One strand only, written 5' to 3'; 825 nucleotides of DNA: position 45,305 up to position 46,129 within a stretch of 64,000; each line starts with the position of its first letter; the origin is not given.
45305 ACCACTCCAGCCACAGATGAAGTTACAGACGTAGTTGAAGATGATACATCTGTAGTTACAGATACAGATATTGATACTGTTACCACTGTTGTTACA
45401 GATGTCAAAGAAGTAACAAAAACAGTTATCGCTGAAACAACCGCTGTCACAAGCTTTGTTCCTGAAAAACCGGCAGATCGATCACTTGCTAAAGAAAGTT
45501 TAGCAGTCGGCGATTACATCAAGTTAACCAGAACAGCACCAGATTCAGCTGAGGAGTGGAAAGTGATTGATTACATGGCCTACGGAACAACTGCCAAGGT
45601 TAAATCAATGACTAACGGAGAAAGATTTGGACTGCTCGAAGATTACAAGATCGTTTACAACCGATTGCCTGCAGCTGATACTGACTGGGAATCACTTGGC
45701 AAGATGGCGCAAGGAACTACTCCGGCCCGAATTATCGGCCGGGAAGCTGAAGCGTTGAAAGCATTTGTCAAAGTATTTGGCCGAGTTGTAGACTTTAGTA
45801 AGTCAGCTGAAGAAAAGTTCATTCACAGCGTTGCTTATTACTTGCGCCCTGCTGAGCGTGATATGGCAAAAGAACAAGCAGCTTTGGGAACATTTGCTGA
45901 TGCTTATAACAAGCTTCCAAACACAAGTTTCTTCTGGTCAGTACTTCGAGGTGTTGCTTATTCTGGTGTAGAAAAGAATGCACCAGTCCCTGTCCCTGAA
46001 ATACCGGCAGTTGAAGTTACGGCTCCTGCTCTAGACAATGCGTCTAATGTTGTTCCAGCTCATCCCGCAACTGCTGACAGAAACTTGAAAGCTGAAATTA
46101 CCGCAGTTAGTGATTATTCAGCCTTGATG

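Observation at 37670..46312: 2880-aa secreted giant protein: lamin-tail domain, stacked Ig/CarbopepD_reg-like domains, a Gly/Met-rich linker and a C-terminal triple repeat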

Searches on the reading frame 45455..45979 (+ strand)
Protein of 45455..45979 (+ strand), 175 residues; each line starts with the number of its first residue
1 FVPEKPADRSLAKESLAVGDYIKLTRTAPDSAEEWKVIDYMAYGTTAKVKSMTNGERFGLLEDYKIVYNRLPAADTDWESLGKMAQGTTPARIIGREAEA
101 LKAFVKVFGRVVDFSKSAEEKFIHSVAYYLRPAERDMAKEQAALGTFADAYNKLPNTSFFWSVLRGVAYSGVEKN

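Call 40: search_solved_structures(query=A3, max_evalue=10, show_alignments=2)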
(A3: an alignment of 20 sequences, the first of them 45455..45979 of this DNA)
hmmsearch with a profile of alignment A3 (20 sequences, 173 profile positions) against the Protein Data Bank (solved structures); distinct sequences matched with E-value up to 10: 1.
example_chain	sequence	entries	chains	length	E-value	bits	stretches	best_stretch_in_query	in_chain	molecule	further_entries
8fje_A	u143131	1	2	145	0.09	15.9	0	52-73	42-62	E8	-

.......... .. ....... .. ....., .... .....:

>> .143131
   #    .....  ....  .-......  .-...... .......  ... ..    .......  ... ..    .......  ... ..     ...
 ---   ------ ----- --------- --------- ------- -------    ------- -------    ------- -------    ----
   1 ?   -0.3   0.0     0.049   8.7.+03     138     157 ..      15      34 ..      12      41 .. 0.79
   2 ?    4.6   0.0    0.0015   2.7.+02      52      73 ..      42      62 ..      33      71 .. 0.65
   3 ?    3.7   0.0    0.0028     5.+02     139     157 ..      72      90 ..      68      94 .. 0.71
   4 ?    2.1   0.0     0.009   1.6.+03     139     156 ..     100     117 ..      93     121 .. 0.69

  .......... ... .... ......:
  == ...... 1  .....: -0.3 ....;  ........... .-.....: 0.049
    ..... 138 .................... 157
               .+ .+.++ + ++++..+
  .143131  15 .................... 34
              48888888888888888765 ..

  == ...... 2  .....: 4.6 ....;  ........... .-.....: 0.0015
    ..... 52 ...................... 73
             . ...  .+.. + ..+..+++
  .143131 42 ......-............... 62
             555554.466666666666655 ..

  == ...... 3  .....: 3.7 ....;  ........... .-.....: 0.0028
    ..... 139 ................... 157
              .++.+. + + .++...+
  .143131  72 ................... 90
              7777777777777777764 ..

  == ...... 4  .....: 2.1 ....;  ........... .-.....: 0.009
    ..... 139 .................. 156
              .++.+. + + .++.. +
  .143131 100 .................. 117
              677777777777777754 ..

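Call 41: find_related_loci(query=A3, collection=genome_contigs, flank=3000)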
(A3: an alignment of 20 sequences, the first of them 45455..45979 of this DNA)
Query A3 (175 aa) in genome_contigs; peptide patterns used: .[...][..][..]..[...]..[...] (x = any residue, [..] = any of these).
189 stretches matched a pattern; 151 encode a relative of the query (tblastn E <= 1e-3); the best 80 are kept; 80 distinct loci.
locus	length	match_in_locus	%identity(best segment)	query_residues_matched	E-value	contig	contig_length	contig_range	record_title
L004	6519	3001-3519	49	1-173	4e-58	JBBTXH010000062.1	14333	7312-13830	MAG: Patescibacteria group bacterium isolate H51-bin326_1 H51_bin326_1_000000000062, whole genome shotgun sequence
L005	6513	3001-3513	48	2-172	5e-58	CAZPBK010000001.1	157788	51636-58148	MAG TPA_asm: uncultured Gammaproteobacteria bacterium isolate binchicken_co13_472 genome assembly, contig: NODE_20_lengt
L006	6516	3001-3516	46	1-173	2e-52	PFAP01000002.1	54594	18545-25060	MAG: Candidatus Falkowbacteria bacterium CG10_big_fil_rev_8_21_14_0_10_39_11 CG10_8_21_14_0.10_scaffold_333_c, whole gen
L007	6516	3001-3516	41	1-173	2e-44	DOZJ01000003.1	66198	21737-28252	MAG TPA_asm: Candidatus Falkowbacteria bacterium isolate UBA11705 contig_3502, whole genome shotgun sequence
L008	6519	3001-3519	40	1-172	4e-43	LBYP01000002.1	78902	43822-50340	MAG: Parcubacteria group bacterium GW2011_GWA2_40_23 UT91_C0002, whole genome shotgun sequence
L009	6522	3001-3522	34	2-175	1e-36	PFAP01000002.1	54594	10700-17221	MAG: Candidatus Falkowbacteria bacterium CG10_big_fil_rev_8_21_14_0_10_39_11 CG10_8_21_14_0.10_scaffold_333_c, whole gen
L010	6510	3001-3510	38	3-173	4e-36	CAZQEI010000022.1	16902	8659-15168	MAG TPA_asm: uncultured Gammaproteobacteria bacterium isolate SRP272421_co2_478 genome assembly, contig: NODE_10484_leng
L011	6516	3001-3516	39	2-174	1e-33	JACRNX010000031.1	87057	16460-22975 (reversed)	MAG: Candidatus Falkowbacteria bacterium isolate NC_groundwater_1946_Pr3_S-0.2um_44_7 scaffold_49267, whole genome shotg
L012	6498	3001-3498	33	9-171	1e-29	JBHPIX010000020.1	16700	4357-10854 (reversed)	Patescibacteria group bacterium isolate SAG AM-312-K06 AM-312-K06_NODE_20, whole genome shotgun sequence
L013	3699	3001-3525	33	2-174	5e-26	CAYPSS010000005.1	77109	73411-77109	MAG TPA_asm: uncultured Gammaproteobacteria bacterium isolate binchicken_co27_474 genome assembly, contig: NODE_520_leng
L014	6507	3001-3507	34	9-174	9e-26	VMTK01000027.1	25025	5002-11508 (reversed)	MAG: Candidatus Falkowbacteria bacterium isolate S3_17 k141_89959, whole genome shotgun sequence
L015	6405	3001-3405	36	40-174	1e-25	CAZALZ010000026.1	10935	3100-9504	MAG TPA_asm: uncultured Gammaproteobacteria bacterium isolate SRP192927_co3_682 genome assembly, contig: NODE_15111_leng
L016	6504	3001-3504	32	9-174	1e-25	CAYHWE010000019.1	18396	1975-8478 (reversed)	MAG TPA_asm: uncultured Gammaproteobacteria bacterium isolate ERP119705_co15_594 genome assembly, contig: NODE_2999_leng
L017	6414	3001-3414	35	37-174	5e-25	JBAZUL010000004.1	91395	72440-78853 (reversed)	MAG: Patescibacteria group bacterium isolate SO_2017_GW1_227 NODE_1564_length_91395_cov_3.873570_OW334_2017, whole genom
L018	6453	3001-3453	32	22-174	3e-24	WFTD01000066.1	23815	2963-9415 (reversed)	MAG: Patescibacteria group bacterium isolate S139_126 k151_377438, whole genome shotgun sequence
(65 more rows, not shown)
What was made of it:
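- At least 9 genomes carry several copies (call 41).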

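Call 47: search_protein_families(library=ncbifam, alignment_id=A3, max_evalue=0.1)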
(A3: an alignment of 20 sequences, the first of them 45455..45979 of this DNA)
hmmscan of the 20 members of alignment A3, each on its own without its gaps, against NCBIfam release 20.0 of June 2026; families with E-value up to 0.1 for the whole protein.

A. member 1, window:45455-45979:+ (175 aa): 0 families

B. families by the number of members that match (of 20 scanned): 9 families
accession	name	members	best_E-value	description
NF041498.2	MobP2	3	0.012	MobP2 family relaxase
TIGR01728.1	SsuA_fam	1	0.02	aliphatic sulfonate ABC transporter substrate-binding protein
NF050006.2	ssl0461_fam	1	0.03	protein IsiD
NF008354.0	PRK11143.1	1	0.043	glycerophosphodiester phosphodiesterase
TIGR02337.1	HpaR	1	0.048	homoprotocatechuate degradation operon regulator HpaR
NF045802.1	MethMoxAlphaMmoY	1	0.056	aromatic/alkene monooxygenase hydroxylase subunit beta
NF004050.0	PRK05569.1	1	0.057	flavodoxin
TIGR02505.1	RTPR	1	0.075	ribonucleoside-triphosphate reductase, adenosylcobalamin-dependent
NF009976.0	PRK13441.1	1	0.092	F0F1 ATP synthase subunit delta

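Call 48: find_homologous_proteins(query=A3, max_evalue=0.00001)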
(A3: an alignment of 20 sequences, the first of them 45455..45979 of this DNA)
Query A3 (20 sequences) (175 aa, profile of the alignment): 280 proteins with E <= 0.00001 among 3889 candidates; the best 120 are listed.
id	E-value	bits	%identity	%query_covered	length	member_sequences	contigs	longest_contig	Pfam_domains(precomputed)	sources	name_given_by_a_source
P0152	1.1e-52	196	31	96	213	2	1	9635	-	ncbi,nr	ncbi:hypothetical protein KKF23_04375, partial [Patescibacteria group bacterium]|nr:hypothetical pro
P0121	6.5e-52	194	34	95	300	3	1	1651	-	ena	-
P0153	1.9e-50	189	32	94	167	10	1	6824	-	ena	-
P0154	2.9e-50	189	33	95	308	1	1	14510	-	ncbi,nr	ncbi:MAG: hypothetical protein PHQ42_03940, partial [Patescibacteria group bacterium]|nr:hypothetica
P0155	5.0e-49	185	32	79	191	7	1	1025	-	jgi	-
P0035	1.4e-48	183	29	90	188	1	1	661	-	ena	-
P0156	3.8e-48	182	29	79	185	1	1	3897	-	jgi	jgi:hypothetical protein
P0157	5.4e-48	181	28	79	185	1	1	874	-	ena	-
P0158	5.7e-48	181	34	78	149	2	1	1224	-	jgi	-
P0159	6.6e-48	181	34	95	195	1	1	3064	-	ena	-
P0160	8.3e-48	181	32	83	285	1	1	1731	-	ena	-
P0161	9.4e-48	180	31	79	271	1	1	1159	-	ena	-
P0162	9.7e-48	180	34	78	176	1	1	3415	-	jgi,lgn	jgi:hypothetical protein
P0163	1.1e-47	180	31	79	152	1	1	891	-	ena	-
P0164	1.5e-47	180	30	79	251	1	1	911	-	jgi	jgi:hypothetical protein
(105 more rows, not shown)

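Call 49: predict_structure(alignment_id=A3)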
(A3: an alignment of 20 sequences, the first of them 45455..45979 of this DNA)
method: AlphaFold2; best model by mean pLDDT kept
length: 175 residues; sequences in the alignment: 20
mean_pLDDT: 95.8   pTM: 0.89
mean pLDDT of the five models: 95.8, 95.7, 95.6, 94.5, 94.2
residues with pLDDT >= 90: 166; 70-90: 9; 50-70: 0; < 50: 0
segments of 3 or more residues with pLDDT < 50: none
pLDDT, mean of each block of 10 residues (from residue 1): 90 97 97 96 94 95 97 96 96 97 98 97 98 94 97 96 98 87
secondary structure, 60 per line:
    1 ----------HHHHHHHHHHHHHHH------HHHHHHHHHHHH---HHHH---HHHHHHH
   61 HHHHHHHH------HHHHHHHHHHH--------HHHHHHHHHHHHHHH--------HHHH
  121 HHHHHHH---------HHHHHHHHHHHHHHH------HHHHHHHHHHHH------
elements in order: H11-25 H32-43 H47-50 H54-68 H75-85 H94-108 H117-127 H137-151 H158-169
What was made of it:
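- The module folds confidently: pLDDT 95.8 (call 49).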

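Call 52: fold_search(model_id=the predicted structure, library=pdb)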
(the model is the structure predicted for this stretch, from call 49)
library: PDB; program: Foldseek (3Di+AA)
matches with E <= 10: 33; with E <= 0.001: 0
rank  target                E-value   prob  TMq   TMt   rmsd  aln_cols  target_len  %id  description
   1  2zoc_B                2.5e+00  0.04  0.15  0.12  14.4       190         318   10  Crystal structure of recombinant human annexin IV (released 2009-04-28)
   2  3uai_D                2.6e+00  0.02  0.14  0.10  17.5       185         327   12  Structure of the Shq1-Cbf5-Nop10-Gar1 complex from Saccharomyces cerevisiae (released 2011-12-14)
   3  9kuq                  3.5e+00  0.03  0.18  0.12  15.7       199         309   14  Crystal structure of a C45 isoprenyl diphosphate synthase, Rv0562 from Mycobacterium tuberculosis (released 2025-07-09)
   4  4ezc_A                3.7e+00  0.07  0.23  0.14  14.6       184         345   11  Crystal Structure of the UT-B Urea Transporter from Bos Taurus (released 2012-06-27)
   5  6v7b_a                3.9e+00  0.06  0.18  0.21  11.7       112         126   18  Cryo-EM reconstruction of Pyrobaculum filamentous virus 2 (PFV2) (released 2020-04-01)
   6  9ims_B                4.7e+00  0.01  0.12  0.08  17.1       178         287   17  Crystal structure of C45 isoprenyl diphosphate synthase Rv0562 variant D98R/D223R from Mycobacterium tuberculosis (released 2025-07-09)
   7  4ude_A                4.9e+00  0.08  0.16  0.28  10.5        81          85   11  An oligomerization domain confers pioneer properties to the LEAFY master floral regulator (released 2016-03-02)
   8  1tlv                  5.2e+00  0.04  0.21  0.18  14.1       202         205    7  Structure of the native and inactive LicT PRD from B. subtilis (released 2005-02-08)
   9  8jkp                  5.7e+00  0.02  0.17  0.16  14.3       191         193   10  SP1746 in complex with dTMP (released 2024-05-08)
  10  9imr_B                5.7e+00  0.02  0.15  0.09  16.4       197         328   13  Crystal structure of geranylgeranyl pyrophosphate synthase Rv0562 from Mycobacterium tuberculosis in complex with IPP (released 2025-07-09)
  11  3oyr_B                5.7e+00  0.01  0.15  0.09  17.6       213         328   11  Crystal structure of polyprenyl synthase from Caulobacter crescentus CB15 complexed with calcium and isoprenyl diphosp (released 2010-10-13)
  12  9ed4_C                6.0e+00  0.02  0.17  0.05  14.9       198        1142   19  A composite map of mTORC1-Rag-Ragultor-4EBP1 on membrane (released 2025-09-10)
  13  9qxl_A                6.3e+00  0.02  0.20  0.15  17.4       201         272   10  The structure of ADGRL4 in the active-state (released 2026-01-14)
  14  9imq_A                6.3e+00  0.01  0.13  0.09  16.9       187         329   15  Crystal structure of a C45 isoprenyl diphosphate synthase, Rv0562 from Mycobacterium tuberculosis (released 2025-07-09)
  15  4ezc_B                6.7e+00  0.05  0.22  0.13  14.9       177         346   11  Crystal Structure of the UT-B Urea Transporter from Bos Taurus (released 2012-06-27)
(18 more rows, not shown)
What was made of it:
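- Tried and rejected: Foldseek against the PDB gave a best E of 2.5 and TM<=0.23 (call 52).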

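Call 70: find_related_loci(query=A3, collection=viral_contigs, flank=5000)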
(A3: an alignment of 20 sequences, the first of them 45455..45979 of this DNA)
Query A3 (175 aa) in viral_contigs; peptide patterns used: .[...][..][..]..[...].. (x = any residue, [..] = any of these).
No stretch of DNA in the collection matches any of the patterns.
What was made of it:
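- Tried and rejected: No pattern match in IMG/VR (call 70).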

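Call 72: fold_search(model_id=the predicted structure, library=viral)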
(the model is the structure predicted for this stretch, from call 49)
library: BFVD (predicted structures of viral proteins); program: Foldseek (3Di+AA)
matches with E <= 10: 51; with E <= 0.001: 0
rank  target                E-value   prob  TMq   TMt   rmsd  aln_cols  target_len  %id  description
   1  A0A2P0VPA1            6.9e-01  0.08  0.16  0.09  15.2       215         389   13  Uncharacterized protein [Tetraselmis virus 1]
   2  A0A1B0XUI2            1.3e+00  0.18  0.29  0.21  10.2       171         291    8  (no name in the UniProt tables at hand)
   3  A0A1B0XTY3            1.3e+00  0.13  0.24  0.15  12.0       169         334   14  (no name in the UniProt tables at hand)
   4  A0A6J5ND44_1          1.7e+00  0.14  0.28  0.09  13.3       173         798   13  Uncharacterized protein [uncultured Caudovirales phage]
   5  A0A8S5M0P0            1.8e+00  0.14  0.29  0.28  10.6       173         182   12  Minor tail protein [Siphoviridae sp. ct37J14]
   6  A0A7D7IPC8            2.0e+00  0.03  0.14  0.09  16.8       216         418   14  Nucleocapsid protein (Fragment) [Collembolan qin-related virus OKIAV112]
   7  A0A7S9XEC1            2.1e+00  0.08  0.23  0.09  14.0       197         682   11  Uncharacterized protein [Virus NIOZ-UU159]
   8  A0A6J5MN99            2.5e+00  0.05  0.18  0.10  16.7       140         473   16  DUF4214 domain-containing protein [uncultured Caudovirales phage]
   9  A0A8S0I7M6            2.9e+00  0.11  0.20  0.27   9.7       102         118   15  (no name in the UniProt tables at hand)
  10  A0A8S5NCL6            3.1e+00  0.05  0.23  0.07  16.4       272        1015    8  Minor tail protein [Siphoviridae sp. ctUse40]
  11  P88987                3.6e+00  0.06  0.22  0.15  11.0       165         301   11  49 protein [Murid herpesvirus 4]
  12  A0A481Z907            3.7e+00  0.06  0.28  0.28  11.6       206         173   12  Uncharacterized protein [Pithovirus LCPAC304]
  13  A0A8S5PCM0            3.9e+00  0.03  0.17  0.13  14.6       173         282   13  Uncharacterized protein [Myoviridae sp. ctBrv3]
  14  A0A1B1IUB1            5.0e+00  0.08  0.32  0.10  11.0       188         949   12  (no name in the UniProt tables at hand)
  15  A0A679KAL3            5.3e+00  0.03  0.18  0.06  17.0       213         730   11  (no name in the UniProt tables at hand)
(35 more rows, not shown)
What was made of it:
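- Closest known: Pseudomurein-binding repeat. Same: A DUF4214 protein appears among non-significant viral fold hits (call 72).
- Tried and rejected: Foldseek against BFVD gave a best E of 0.69 (call 72).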

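Call 99: search_protein_families(library=pfam, alignment_id=A3, max_evalue=10)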
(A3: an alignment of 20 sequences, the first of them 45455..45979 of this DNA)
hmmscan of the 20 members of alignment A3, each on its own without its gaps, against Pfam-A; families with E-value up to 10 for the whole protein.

A. member 1, window:45455-45979:+ (175 aa): 0 families

B. families by the number of members that match (of 20 scanned): 18 families
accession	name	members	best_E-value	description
PF16191.10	E1_4HB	3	0.00022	Ubiquitin-activating enzyme E1 four-helix bundle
PF15967.10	Nucleoporin_FG2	2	0.05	Nucleoporin FG repeated region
PF09373.15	PMBR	1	0.0076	Pseudomurein-binding repeat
PF15309.11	ALMS_motif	1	0.014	ALMS motif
PF09139.17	Tam41_Mmp37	1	0.029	Phosphatidate cytidylyltransferase, mitochondrial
PF23921.1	DUF7260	1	0.034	Domain of unknown function (DUF7260)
PF10249.14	NDUFB10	1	0.041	NADH-ubiquinone oxidoreductase subunit 10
PF21545.3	T7SS_EccA1_N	1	0.042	T7SS, ESX-1 secretion system protein EccA1, N-terminal domain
PF10742.14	DUF2555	1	0.07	Protein of unknown function (DUF2555)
PF18365.6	PI_PP_C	1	0.078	Phosphoinositide phosphatase C-terminal domain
PF09505.15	Dimeth_Pyl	1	0.11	Dimethylamine methyltransferase (Dimeth_PyL)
PF15396.11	FAM60A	1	0.12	Protein Family FAM60A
PF19963.4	VMAP-M1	1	0.13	vWA-MoxR associated protein middle region (VMAP-M) 1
PF14163.11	SieB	1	0.16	Super-infection exclusion protein B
PF16295.10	TetR_C_10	1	0.18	Tetracyclin repressor-like, C-terminal domain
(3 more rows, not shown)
